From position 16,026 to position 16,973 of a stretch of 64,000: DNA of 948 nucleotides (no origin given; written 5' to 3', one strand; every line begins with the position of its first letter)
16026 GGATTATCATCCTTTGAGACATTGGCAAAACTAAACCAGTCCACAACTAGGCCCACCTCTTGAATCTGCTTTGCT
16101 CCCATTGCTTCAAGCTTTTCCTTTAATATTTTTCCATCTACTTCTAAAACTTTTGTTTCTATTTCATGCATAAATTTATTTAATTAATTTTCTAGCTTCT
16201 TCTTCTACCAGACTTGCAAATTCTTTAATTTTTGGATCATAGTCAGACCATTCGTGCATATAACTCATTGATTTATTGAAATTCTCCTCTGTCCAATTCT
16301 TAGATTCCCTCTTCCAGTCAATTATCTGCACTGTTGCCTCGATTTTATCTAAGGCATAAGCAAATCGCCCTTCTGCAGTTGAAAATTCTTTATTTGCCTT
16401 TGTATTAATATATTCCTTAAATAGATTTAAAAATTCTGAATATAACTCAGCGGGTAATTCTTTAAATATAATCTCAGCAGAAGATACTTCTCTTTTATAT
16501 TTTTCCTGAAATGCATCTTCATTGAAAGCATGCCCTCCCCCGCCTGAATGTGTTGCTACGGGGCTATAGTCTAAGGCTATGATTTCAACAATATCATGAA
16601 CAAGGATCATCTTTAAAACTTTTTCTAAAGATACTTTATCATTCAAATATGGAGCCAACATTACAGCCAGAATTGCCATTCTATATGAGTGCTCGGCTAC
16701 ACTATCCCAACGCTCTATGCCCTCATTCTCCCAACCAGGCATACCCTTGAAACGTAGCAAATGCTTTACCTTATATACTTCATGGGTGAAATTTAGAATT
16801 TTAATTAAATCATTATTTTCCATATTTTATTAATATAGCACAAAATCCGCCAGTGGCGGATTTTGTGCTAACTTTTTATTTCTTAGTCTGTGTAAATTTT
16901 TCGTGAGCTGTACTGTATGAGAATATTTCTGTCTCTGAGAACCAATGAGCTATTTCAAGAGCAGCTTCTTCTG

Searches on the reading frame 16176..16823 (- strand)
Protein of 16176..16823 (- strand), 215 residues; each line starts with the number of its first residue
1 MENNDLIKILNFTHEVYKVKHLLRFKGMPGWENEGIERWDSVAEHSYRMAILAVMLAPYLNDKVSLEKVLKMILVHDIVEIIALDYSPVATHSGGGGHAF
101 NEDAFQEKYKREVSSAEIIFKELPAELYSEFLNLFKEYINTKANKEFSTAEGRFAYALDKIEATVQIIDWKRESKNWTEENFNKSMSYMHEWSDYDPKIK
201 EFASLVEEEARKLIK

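Call 27: find_encoding_contigs(protein=window:16176-16823:-, flank=10000, max_places=4)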
Protein window:16176-16823:- (215 aa): 2 contigs read that carry it; 2 places shown.
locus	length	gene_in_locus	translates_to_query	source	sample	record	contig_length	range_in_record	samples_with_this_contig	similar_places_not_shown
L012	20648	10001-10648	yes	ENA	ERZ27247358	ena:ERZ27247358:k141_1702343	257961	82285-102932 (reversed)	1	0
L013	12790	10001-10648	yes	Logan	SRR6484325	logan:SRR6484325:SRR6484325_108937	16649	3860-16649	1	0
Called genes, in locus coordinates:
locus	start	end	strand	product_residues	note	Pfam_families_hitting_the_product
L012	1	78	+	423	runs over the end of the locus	PF00344:SecY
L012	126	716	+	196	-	PF00406:ADK, PF02223:Thymidylate_kin (faint), PF13207:AAA_17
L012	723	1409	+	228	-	PF00696:AA_kinase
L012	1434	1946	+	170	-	PF10543:ORF6N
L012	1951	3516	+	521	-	-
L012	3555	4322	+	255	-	PF00557:Peptidase_M24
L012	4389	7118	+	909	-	PF01935:DUF87 (faint), PF13401:AAA_22 (faint), PF26449:DUF8128, PF20720:nSTAND3 (faint), PF10412:TrwB_AAD_bind (faint), PF12696:TraG-D_C (faint)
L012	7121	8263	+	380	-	-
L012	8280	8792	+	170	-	PF00293:NUDIX (faint)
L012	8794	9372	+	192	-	PF01928:CYTH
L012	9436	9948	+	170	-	PF00334:NDK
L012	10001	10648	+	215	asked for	PF12917:YfbR-like, PF13023:HD_3, PF01966:HD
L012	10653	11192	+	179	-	-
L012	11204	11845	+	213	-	PF01966:HD (weak)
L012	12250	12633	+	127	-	PF09997:DUF2238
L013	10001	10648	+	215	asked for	PF12917:YfbR-like, PF13023:HD_3, PF01966:HD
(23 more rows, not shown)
